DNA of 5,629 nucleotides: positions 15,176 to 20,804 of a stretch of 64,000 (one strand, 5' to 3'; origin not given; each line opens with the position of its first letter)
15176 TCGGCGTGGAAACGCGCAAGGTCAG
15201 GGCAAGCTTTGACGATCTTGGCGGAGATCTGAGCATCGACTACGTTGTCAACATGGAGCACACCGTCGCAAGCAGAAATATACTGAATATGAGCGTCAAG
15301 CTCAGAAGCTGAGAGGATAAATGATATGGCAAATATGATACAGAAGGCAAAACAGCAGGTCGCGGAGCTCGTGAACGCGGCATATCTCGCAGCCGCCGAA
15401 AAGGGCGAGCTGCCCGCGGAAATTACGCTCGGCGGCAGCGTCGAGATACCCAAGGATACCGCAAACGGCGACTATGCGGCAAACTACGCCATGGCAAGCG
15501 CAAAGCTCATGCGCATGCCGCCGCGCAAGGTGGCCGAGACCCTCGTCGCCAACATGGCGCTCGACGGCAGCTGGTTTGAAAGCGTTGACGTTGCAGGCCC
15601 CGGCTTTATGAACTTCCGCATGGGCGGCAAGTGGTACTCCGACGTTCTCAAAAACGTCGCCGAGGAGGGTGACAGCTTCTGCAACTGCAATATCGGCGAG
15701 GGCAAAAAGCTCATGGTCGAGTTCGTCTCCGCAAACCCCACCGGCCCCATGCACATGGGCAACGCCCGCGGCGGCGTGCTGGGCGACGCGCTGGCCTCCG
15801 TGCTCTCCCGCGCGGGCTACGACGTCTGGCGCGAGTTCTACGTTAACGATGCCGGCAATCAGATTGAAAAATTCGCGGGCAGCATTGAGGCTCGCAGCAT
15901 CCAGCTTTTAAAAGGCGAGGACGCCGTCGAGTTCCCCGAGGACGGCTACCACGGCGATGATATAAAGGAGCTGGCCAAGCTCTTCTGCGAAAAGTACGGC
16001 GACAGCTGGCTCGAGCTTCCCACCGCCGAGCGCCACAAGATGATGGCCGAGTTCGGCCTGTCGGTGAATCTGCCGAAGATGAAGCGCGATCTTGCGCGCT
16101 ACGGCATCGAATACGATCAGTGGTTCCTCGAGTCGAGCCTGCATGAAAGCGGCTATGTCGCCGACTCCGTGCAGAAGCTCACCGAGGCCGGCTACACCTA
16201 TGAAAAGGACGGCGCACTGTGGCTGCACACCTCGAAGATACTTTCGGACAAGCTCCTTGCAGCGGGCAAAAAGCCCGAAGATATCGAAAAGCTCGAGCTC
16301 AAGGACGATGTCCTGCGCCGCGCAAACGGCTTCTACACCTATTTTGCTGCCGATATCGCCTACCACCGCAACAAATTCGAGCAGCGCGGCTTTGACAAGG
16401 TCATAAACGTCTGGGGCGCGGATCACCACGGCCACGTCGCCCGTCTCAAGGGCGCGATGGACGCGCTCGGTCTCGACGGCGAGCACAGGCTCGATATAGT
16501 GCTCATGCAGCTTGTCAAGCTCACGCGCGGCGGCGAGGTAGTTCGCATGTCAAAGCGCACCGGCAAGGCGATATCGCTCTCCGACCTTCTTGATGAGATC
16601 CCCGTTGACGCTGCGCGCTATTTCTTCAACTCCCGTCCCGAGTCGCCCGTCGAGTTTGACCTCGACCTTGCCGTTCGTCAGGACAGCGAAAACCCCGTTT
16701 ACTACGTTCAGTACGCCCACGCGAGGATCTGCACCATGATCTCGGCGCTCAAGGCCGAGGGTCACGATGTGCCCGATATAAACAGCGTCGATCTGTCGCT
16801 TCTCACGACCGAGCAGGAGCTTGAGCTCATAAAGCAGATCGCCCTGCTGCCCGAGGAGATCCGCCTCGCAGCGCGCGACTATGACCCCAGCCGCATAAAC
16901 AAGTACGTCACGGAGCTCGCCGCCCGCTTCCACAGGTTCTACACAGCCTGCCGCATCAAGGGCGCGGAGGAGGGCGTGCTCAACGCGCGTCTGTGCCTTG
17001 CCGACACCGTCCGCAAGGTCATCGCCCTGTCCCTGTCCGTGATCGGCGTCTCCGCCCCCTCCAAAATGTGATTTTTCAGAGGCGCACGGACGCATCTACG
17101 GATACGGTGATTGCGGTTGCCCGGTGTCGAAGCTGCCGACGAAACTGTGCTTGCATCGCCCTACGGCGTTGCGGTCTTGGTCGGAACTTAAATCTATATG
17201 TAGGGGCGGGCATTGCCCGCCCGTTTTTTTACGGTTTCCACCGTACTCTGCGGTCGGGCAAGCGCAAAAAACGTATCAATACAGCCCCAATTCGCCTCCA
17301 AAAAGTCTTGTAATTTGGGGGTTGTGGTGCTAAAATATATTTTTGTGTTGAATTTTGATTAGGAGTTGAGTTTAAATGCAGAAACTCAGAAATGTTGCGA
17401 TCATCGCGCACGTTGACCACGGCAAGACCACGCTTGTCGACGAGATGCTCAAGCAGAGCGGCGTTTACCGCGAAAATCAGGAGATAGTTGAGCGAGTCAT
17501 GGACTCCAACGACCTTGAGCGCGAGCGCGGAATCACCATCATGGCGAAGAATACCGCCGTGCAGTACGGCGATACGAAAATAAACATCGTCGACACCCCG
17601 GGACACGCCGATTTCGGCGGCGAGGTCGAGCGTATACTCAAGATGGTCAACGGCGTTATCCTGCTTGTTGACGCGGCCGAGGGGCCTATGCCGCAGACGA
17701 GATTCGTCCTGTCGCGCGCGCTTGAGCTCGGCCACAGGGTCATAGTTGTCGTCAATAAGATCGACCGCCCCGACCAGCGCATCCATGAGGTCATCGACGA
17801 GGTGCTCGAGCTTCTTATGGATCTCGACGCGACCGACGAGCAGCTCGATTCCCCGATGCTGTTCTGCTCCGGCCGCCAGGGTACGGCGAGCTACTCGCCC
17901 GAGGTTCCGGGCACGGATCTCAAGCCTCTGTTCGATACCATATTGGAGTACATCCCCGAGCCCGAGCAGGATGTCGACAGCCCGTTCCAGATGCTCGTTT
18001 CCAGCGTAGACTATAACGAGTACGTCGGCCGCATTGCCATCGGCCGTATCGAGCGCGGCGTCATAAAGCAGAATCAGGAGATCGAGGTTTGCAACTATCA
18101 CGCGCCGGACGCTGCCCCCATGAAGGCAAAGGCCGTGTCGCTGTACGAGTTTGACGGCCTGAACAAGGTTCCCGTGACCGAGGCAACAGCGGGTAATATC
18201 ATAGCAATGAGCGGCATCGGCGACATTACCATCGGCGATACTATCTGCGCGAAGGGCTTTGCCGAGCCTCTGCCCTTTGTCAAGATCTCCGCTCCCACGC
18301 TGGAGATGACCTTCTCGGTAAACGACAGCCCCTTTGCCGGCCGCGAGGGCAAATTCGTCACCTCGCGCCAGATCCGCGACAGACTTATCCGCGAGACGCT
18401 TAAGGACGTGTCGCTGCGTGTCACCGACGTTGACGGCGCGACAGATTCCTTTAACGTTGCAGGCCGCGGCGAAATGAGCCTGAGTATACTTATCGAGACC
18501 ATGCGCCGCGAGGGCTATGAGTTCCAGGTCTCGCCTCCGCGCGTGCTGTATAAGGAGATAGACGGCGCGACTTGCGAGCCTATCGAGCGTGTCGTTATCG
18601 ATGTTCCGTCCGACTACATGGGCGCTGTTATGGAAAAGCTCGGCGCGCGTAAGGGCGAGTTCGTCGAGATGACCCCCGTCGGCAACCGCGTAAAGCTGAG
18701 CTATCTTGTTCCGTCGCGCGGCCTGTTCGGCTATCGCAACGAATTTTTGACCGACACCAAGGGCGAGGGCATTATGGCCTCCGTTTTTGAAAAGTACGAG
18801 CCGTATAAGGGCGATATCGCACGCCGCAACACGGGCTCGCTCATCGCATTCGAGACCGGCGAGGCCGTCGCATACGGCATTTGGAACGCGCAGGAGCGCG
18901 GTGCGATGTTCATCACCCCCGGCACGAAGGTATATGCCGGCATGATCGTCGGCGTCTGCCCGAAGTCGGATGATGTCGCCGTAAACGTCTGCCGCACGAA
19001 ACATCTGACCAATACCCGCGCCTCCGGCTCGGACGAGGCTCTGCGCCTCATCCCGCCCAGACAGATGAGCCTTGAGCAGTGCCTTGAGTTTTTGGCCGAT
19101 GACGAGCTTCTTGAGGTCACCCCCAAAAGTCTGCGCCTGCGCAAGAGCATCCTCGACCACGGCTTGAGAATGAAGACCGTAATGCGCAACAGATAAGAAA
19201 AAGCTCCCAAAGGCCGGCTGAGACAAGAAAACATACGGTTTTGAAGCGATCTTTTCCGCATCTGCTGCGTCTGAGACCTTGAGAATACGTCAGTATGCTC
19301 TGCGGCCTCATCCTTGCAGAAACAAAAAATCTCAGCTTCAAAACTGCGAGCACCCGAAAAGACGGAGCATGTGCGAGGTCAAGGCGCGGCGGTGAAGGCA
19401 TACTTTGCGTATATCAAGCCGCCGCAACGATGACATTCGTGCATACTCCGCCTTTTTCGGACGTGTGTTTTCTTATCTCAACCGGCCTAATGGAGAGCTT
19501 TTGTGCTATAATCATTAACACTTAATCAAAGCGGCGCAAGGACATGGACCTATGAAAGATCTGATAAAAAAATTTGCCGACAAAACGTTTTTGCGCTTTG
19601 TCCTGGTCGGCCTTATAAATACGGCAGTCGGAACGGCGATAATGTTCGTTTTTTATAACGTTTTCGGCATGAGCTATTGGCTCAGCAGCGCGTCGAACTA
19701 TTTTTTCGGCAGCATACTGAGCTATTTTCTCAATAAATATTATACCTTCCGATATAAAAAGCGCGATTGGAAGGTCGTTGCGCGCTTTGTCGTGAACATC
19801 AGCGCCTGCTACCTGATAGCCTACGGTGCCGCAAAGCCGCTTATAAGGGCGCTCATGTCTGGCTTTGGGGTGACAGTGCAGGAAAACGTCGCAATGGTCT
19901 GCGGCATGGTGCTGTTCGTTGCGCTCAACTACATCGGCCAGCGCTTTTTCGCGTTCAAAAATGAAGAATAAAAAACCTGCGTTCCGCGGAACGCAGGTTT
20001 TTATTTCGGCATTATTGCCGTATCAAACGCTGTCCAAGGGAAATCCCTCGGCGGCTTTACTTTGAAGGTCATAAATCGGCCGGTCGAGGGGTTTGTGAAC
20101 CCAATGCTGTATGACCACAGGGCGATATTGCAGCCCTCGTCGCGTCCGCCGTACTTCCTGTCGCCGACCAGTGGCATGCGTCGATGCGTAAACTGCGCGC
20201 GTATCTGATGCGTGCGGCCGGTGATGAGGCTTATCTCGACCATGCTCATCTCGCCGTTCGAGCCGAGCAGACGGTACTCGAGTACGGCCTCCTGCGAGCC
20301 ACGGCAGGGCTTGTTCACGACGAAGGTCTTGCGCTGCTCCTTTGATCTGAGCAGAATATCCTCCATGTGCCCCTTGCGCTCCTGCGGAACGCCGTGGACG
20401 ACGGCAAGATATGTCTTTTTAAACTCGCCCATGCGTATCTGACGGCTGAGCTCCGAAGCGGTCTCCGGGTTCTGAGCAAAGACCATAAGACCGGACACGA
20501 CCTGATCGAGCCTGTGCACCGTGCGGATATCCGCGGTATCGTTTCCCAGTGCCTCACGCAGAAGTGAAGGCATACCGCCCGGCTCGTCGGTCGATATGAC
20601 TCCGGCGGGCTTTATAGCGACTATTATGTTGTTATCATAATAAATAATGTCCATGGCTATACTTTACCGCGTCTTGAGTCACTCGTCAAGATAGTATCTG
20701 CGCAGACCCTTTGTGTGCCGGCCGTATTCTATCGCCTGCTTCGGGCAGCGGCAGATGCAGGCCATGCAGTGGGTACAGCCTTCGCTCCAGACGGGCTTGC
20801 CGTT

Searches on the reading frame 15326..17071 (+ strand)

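Call 59: search_protein_families(library=pfam, proteins=[window:15326-17071:+], max_evalue=0.00001)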
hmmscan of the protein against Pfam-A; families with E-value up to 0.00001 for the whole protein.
window:15326-17071:+ (581 aa): 3 families
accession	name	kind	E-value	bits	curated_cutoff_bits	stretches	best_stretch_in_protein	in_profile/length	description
PF05746.21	DALR_1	-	2.3e-29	102.3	22.3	1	461-581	1-117/117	DALR anticodon binding domain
PF03485.21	Arg_tRNA_synt_N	-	6.8e-18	65.5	21.5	1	37-98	24-84/85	Arginyl tRNA synthetase N terminal domain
PF00750.26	tRNA-synt_1d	-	5.5e-16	58.9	23.3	1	121-425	14-298/349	tRNA synthetases class I (R), catalytic domain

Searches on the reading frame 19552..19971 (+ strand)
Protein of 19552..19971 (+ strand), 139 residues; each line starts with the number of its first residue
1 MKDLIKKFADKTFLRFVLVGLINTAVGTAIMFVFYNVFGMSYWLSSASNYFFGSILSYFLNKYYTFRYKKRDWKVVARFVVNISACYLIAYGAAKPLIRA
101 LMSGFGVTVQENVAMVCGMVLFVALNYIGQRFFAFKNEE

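Call 25: find_encoding_contigs(protein=window:19552-19971:+, flank=3000, max_places=10)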
Protein window:19552-19971:+ (139 aa): 3 contigs read that carry it; 3 places shown.
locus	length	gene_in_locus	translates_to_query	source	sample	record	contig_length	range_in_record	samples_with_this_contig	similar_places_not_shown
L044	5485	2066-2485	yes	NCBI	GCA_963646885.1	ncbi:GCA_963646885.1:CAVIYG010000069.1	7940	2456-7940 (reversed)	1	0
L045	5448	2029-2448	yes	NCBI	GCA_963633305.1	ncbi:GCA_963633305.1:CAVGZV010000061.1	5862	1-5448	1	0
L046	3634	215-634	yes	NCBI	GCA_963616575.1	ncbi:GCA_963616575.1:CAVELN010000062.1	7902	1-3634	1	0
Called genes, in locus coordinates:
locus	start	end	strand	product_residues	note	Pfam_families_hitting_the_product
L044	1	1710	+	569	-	?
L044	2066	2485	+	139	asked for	PF04138:GtrA_DPMS_TM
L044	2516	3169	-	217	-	PF00849:PseudoU_synth_2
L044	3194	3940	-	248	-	PF00258:Flavodoxin_1 (weak), PF12838:Fer4_7 (faint), PF13534:Fer4_17 (faint), PF00037:Fer4 (faint), PF13237:Fer4_10 (weak), PF14697:Fer4_21 (weak), PF13187:Fer4_9 (weak), PF13484:Fer4_16 (faint)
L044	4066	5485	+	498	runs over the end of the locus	PF02446:Glyco_hydro_77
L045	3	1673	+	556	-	?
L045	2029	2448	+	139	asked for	PF04138:GtrA_DPMS_TM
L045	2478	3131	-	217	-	PF00849:PseudoU_synth_2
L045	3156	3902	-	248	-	PF00258:Flavodoxin_1 (weak), PF12838:Fer4_7 (faint), PF13534:Fer4_17 (faint), PF00037:Fer4 (faint), PF13237:Fer4_10 (weak), PF14697:Fer4_21 (weak), PF13187:Fer4_9 (weak), PF13484:Fer4_16 (faint)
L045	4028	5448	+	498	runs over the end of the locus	PF02446:Glyco_hydro_77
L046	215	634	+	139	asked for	PF04138:GtrA_DPMS_TM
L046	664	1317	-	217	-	PF00849:PseudoU_synth_2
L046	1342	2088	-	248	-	PF00258:Flavodoxin_1 (weak), PF12838:Fer4_7 (faint), PF13534:Fer4_17 (faint), PF00037:Fer4 (faint), PF13237:Fer4_10 (weak), PF14697:Fer4_21 (weak), PF13187:Fer4_9 (weak), PF13484:Fer4_16 (faint)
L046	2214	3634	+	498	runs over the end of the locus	PF02446:Glyco_hydro_77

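Call 31: find_homologous_proteins(query=window:19552-19971:+, max_evalue=1e-20)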
Query window:19552-19971:+ (139 aa): 3529 proteins with E <= 1e-20 among 3567 candidates; the best 120 are listed.
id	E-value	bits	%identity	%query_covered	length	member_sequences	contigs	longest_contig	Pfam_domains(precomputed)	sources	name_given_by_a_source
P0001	5.9e-84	297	100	100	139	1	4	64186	PF04138.21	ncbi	-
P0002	9.4e-75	267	89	99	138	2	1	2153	PF04138.21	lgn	-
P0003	2.6e-74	265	87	100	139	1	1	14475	PF04138.21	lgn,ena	-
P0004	5.7e-74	264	87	99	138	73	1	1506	PF04138.21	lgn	-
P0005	6.3e-74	264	87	100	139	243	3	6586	PF04138.21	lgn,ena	-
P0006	1.1e-73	263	88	100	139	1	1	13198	PF04138.21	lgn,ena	-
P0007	2.4e-73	262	87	100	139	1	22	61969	PF04138.21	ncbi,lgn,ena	-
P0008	4.2e-73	262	87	100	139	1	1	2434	PF04138.21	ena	-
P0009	4.9e-73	261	86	100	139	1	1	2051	PF04138.21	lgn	-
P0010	7.0e-73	261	88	99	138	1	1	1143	PF04138.21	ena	-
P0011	7.1e-73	261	87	100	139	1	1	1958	PF04138.21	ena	-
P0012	1.2e-72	260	86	100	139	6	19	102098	PF04138.21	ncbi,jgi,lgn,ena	-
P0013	2.0e-72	259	86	100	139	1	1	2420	PF04138.21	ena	-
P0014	2.7e-72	259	87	99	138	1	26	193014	PF04138.21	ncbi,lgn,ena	-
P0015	4.1e-72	258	83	100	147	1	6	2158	PF04138.21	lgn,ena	-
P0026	2.0e-71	256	83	100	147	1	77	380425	PF04138.21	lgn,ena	-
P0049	7.5e-71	254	86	99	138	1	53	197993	PF04138.21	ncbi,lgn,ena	-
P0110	2.2e-58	214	72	100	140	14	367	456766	PF04138.21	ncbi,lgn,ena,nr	ncbi:MAG: GtrA family protein [Oscillospiraceae bacterium]|nr:GtrA family protein [Oscillospiraceae 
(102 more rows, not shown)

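Call 32: find_encoding_contigs(protein=P0049, flank=1500, max_places=10)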
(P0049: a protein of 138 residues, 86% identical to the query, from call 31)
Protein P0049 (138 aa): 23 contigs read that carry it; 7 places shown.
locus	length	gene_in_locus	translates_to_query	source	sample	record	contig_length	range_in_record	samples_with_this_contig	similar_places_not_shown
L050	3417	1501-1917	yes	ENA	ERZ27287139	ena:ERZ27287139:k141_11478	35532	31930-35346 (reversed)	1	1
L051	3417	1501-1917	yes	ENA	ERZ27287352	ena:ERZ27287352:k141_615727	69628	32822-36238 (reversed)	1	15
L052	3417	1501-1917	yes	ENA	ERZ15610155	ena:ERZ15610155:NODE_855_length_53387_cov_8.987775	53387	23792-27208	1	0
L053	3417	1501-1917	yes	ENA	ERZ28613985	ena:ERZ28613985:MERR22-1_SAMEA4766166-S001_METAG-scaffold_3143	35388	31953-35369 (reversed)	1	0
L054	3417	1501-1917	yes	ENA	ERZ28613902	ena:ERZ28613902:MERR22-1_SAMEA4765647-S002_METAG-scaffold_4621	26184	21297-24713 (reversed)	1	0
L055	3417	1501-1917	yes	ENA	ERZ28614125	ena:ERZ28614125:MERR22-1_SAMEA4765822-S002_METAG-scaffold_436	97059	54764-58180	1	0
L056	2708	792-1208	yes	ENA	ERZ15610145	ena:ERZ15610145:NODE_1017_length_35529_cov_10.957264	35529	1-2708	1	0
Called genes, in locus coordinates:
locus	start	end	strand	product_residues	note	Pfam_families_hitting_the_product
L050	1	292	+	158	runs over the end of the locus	?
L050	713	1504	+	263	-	PF00795:CN_hydrolase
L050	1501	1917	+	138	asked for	PF04138:GtrA_DPMS_TM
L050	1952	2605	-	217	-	PF00849:PseudoU_synth_2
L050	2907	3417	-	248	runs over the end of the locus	PF00258:Flavodoxin_1 (faint), PF12724:Flavodoxin_5 (faint), PF00037:Fer4 (faint), PF13237:Fer4_10 (faint), PF12838:Fer4_7 (faint), PF13187:Fer4_9 (weak), PF13484:Fer4_16 (faint)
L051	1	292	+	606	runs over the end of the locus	PF00009:GTP_EFTU, PF01926:MMR_HSR1 (faint), PF22042:EF-G_D2, PF03144:GTP_EFTU_D2, PF00679:EFG_C, PF21018:BipA_C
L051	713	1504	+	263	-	PF00795:CN_hydrolase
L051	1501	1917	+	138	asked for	PF04138:GtrA_DPMS_TM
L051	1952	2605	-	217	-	PF00849:PseudoU_synth_2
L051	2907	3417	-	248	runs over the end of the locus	PF00258:Flavodoxin_1 (faint), PF12724:Flavodoxin_5 (faint), PF00037:Fer4 (faint), PF13237:Fer4_10 (faint), PF12838:Fer4_7 (faint), PF13187:Fer4_9 (weak), PF13484:Fer4_16 (faint)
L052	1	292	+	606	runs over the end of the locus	PF00009:GTP_EFTU, PF01926:MMR_HSR1 (faint), PF22042:EF-G_D2, PF03144:GTP_EFTU_D2, PF00679:EFG_C, PF21018:BipA_C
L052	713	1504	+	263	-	PF00795:CN_hydrolase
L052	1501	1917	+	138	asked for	PF04138:GtrA_DPMS_TM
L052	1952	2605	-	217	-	PF00849:PseudoU_synth_2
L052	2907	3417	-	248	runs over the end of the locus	PF13534:Fer4_17 (faint), PF00037:Fer4 (faint), PF13237:Fer4_10 (faint), PF12838:Fer4_7 (faint), PF13187:Fer4_9 (weak), PF13484:Fer4_16 (faint)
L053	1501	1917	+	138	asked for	PF04138:GtrA_DPMS_TM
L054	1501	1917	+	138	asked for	PF04138:GtrA_DPMS_TM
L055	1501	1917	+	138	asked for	PF04138:GtrA_DPMS_TM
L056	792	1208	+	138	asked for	PF04138:GtrA_DPMS_TM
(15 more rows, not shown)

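Call 33: find_encoding_contigs(protein=P0007, flank=1500, max_places=10)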
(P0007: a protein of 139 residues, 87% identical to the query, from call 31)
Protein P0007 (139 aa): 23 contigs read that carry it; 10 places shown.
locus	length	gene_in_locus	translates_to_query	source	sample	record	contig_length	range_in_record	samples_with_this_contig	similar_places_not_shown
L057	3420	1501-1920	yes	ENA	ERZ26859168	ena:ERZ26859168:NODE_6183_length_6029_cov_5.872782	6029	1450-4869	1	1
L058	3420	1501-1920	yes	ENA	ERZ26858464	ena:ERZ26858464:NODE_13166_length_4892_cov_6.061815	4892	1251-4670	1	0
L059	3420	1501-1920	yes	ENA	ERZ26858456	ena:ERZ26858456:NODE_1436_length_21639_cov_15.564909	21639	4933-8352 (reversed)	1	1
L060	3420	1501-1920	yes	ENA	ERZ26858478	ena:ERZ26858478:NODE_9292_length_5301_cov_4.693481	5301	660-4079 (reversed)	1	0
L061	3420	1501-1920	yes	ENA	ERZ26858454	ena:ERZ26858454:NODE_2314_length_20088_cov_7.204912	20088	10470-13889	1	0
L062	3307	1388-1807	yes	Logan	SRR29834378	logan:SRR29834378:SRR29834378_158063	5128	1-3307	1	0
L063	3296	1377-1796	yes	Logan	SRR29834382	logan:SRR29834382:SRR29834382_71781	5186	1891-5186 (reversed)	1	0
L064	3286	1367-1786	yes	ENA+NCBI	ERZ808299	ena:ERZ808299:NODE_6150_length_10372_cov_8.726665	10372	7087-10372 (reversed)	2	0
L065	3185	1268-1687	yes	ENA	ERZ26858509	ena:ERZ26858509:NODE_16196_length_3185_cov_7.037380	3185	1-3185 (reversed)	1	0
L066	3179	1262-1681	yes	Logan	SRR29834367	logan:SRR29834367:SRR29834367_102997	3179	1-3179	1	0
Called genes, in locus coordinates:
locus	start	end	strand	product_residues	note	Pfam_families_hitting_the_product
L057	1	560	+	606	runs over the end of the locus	PF00009:GTP_EFTU, PF01926:MMR_HSR1 (faint), PF22042:EF-G_D2, PF03144:GTP_EFTU_D2, PF00679:EFG_C, PF21018:BipA_C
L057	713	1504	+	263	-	PF00795:CN_hydrolase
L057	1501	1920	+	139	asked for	PF04138:GtrA_DPMS_TM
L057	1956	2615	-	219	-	PF00849:PseudoU_synth_2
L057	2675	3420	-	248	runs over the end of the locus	PF12724:Flavodoxin_5 (weak), PF12838:Fer4_7 (faint), PF13534:Fer4_17 (faint), PF00037:Fer4 (weak), PF13237:Fer4_10 (weak), PF13187:Fer4_9 (weak), PF13484:Fer4_16 (faint)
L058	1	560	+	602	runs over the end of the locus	?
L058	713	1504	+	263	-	PF00795:CN_hydrolase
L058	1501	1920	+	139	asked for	PF04138:GtrA_DPMS_TM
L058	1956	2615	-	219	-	PF00849:PseudoU_synth_2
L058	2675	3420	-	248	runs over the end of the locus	PF12724:Flavodoxin_5 (weak), PF12838:Fer4_7 (faint), PF13534:Fer4_17 (faint), PF00037:Fer4 (weak), PF13237:Fer4_10 (weak), PF13187:Fer4_9 (weak), PF13484:Fer4_16 (faint)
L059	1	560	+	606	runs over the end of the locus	PF00009:GTP_EFTU, PF01926:MMR_HSR1 (faint), PF22042:EF-G_D2, PF03144:GTP_EFTU_D2, PF00679:EFG_C, PF21018:BipA_C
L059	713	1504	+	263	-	PF00795:CN_hydrolase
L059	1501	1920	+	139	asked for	PF04138:GtrA_DPMS_TM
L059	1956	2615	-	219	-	PF00849:PseudoU_synth_2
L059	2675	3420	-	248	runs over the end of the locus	PF12724:Flavodoxin_5 (weak), PF12838:Fer4_7 (faint), PF13534:Fer4_17 (faint), PF00037:Fer4 (weak), PF13237:Fer4_10 (weak), PF13187:Fer4_9 (weak), PF13484:Fer4_16 (faint)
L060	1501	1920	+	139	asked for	PF04138:GtrA_DPMS_TM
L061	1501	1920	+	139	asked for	PF04138:GtrA_DPMS_TM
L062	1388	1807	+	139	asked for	PF04138:GtrA_DPMS_TM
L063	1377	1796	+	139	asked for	PF04138:GtrA_DPMS_TM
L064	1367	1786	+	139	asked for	PF04138:GtrA_DPMS_TM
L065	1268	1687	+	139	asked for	PF04138:GtrA_DPMS_TM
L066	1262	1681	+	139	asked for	PF04138:GtrA_DPMS_TM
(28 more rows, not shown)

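Call 34: find_encoding_contigs(protein=P0026, flank=1500, max_places=10)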
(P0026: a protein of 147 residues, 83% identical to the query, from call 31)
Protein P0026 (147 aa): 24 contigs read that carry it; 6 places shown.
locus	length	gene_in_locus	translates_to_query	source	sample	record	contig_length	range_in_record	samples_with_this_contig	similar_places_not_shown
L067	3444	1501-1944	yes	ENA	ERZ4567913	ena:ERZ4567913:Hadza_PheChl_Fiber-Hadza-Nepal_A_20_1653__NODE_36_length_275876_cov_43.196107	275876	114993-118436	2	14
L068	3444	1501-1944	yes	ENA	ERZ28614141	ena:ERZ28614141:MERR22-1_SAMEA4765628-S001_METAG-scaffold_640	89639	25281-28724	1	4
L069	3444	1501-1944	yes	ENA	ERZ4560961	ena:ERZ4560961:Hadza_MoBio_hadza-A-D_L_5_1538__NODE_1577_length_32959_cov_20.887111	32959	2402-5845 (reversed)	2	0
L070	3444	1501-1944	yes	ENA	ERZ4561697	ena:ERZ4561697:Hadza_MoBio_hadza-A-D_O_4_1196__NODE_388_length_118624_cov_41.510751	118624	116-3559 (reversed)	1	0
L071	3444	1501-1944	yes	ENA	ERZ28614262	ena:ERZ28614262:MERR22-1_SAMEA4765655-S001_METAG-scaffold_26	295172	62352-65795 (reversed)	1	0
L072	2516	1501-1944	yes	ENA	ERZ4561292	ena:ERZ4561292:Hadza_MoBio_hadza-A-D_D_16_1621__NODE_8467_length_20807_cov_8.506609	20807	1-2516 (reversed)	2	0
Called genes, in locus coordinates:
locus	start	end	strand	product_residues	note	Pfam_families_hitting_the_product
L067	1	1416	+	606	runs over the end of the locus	PF00009:GTP_EFTU, PF01926:MMR_HSR1 (faint), PF22042:EF-G_D2, PF03144:GTP_EFTU_D2, PF00679:EFG_C, PF21018:BipA_C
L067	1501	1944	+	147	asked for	PF04138:GtrA_DPMS_TM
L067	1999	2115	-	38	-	-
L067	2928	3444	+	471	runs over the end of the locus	PF13589:HATPase_c_3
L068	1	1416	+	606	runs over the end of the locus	PF00009:GTP_EFTU, PF01926:MMR_HSR1 (faint), PF22042:EF-G_D2, PF03144:GTP_EFTU_D2, PF00679:EFG_C, PF21018:BipA_C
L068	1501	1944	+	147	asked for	PF04138:GtrA_DPMS_TM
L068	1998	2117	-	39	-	-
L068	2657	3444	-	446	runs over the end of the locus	PF02550:AcetylCoA_hydro, PF13336:AcetylCoA_hyd_C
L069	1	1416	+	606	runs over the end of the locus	PF00009:GTP_EFTU, PF01926:MMR_HSR1 (faint), PF22042:EF-G_D2, PF03144:GTP_EFTU_D2, PF00679:EFG_C, PF21018:BipA_C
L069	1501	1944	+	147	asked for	PF04138:GtrA_DPMS_TM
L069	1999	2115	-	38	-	-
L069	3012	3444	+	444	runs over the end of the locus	-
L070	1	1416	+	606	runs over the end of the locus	PF00009:GTP_EFTU, PF01926:MMR_HSR1 (faint), PF22042:EF-G_D2, PF03144:GTP_EFTU_D2, PF00679:EFG_C, PF21018:BipA_C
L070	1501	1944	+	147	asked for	PF04138:GtrA_DPMS_TM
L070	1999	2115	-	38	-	-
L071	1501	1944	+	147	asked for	PF04138:GtrA_DPMS_TM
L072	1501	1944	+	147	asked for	PF04138:GtrA_DPMS_TM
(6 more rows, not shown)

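Call 35: find_encoding_contigs(protein=P0110, flank=1500, max_places=10)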
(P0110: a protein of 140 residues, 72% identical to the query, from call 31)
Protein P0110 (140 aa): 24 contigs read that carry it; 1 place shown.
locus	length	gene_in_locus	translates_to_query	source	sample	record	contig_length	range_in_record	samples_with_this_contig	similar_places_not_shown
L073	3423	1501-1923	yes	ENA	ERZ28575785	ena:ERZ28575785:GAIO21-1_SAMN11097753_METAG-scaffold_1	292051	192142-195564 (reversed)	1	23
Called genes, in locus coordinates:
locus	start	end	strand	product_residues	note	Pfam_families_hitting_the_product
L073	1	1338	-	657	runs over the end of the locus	PF03190:Thioredox_DsbH, PF13899:Thioredoxin_7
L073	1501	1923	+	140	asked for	PF04138:GtrA_DPMS_TM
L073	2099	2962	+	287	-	-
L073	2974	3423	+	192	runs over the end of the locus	-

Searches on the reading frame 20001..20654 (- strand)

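Call 59: search_protein_families(library=pfam, proteins=[window:20001-20654:-], max_evalue=0.00001)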
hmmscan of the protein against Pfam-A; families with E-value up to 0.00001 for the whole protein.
window:20001-20654:- (217 aa): 1 family
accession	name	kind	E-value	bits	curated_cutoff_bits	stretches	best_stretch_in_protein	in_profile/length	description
PF00849.27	PseudoU_synth_2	-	8.5e-29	101.2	26.8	1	9-157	1-152/152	RNA pseudouridylate synthase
